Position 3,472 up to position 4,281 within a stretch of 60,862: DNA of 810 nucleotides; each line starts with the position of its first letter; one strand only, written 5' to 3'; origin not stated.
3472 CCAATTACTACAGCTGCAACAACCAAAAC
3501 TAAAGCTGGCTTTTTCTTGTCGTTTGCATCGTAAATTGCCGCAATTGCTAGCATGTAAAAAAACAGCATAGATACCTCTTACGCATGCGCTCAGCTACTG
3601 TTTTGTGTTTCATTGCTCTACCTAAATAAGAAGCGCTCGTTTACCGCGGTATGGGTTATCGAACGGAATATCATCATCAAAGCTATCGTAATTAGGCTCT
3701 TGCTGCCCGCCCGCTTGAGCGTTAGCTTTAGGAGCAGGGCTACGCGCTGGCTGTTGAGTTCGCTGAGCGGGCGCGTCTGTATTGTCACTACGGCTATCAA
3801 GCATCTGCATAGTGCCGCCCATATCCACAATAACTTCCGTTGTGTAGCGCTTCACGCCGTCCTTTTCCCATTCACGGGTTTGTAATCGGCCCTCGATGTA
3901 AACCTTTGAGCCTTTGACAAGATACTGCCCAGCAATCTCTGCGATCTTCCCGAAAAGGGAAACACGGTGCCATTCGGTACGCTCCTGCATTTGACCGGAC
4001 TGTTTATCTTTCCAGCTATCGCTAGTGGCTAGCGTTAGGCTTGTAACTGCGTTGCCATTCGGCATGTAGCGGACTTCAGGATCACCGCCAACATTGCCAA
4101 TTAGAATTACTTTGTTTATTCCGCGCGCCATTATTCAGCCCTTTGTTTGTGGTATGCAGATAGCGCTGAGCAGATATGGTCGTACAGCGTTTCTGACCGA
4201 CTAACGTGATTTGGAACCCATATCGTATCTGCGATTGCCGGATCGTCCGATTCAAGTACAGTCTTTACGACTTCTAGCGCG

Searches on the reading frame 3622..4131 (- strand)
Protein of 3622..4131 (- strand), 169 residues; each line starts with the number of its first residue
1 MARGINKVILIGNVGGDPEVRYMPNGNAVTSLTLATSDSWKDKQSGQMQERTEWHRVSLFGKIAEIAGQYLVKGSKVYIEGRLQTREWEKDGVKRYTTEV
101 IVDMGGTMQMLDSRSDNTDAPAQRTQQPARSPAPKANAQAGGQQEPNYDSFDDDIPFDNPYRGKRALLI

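Call 7: search_protein_families(library=phrogs, proteins=[window:3622-4131:-], max_evalue=1)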
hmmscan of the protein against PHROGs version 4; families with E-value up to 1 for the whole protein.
window:3622-4131:- (169 aa): 10 families
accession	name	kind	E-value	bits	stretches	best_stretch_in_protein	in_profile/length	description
phrog_44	-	DNA, RNA and nucleotide metabolism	8.4e-62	210.4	1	1-161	83-232/271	single strand DNA binding protein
phrog_25370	-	unknown function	1.3e-08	35.4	1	5-52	2-48/48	-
phrog_18154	-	DNA, RNA and nucleotide metabolism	2.2e-08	35.8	1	76-157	26-105/105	single strand DNA binding protein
phrog_12631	-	DNA, RNA and nucleotide metabolism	0.0014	19.8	1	4-35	29-60/78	single strand DNA binding protein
phrog_27667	-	DNA, RNA and nucleotide metabolism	0.0017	19.6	1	78-119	3-41/61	single strand DNA binding protein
phrog_2544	-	unknown function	0.0098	16.4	1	119-157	323-362/362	-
phrog_26861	-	unknown function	0.016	15.4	1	6-91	135-211/242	-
phrog_4477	-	unknown function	0.076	12.9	1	116-157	352-393/393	-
phrog_7364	-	DNA, RNA and nucleotide metabolism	0.15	13.7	1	106-157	108-158/158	single strand DNA binding protein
phrog_18922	-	unknown function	0.29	12.2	0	59-94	27-59/61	-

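Call 8: search_protein_families(library=pfam, proteins=[window:3622-4131:-], max_evalue=1)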
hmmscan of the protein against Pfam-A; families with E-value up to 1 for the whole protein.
window:3622-4131:- (169 aa): 2 families
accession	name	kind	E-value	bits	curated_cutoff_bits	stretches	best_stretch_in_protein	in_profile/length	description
PF00436.31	SSB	-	1.3e-37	128.5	26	1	5-110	1-103/104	Single-strand binding protein family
PF22657.2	SSB_1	-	0.12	13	27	1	6-87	1-79/91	Another single-strand binding protein family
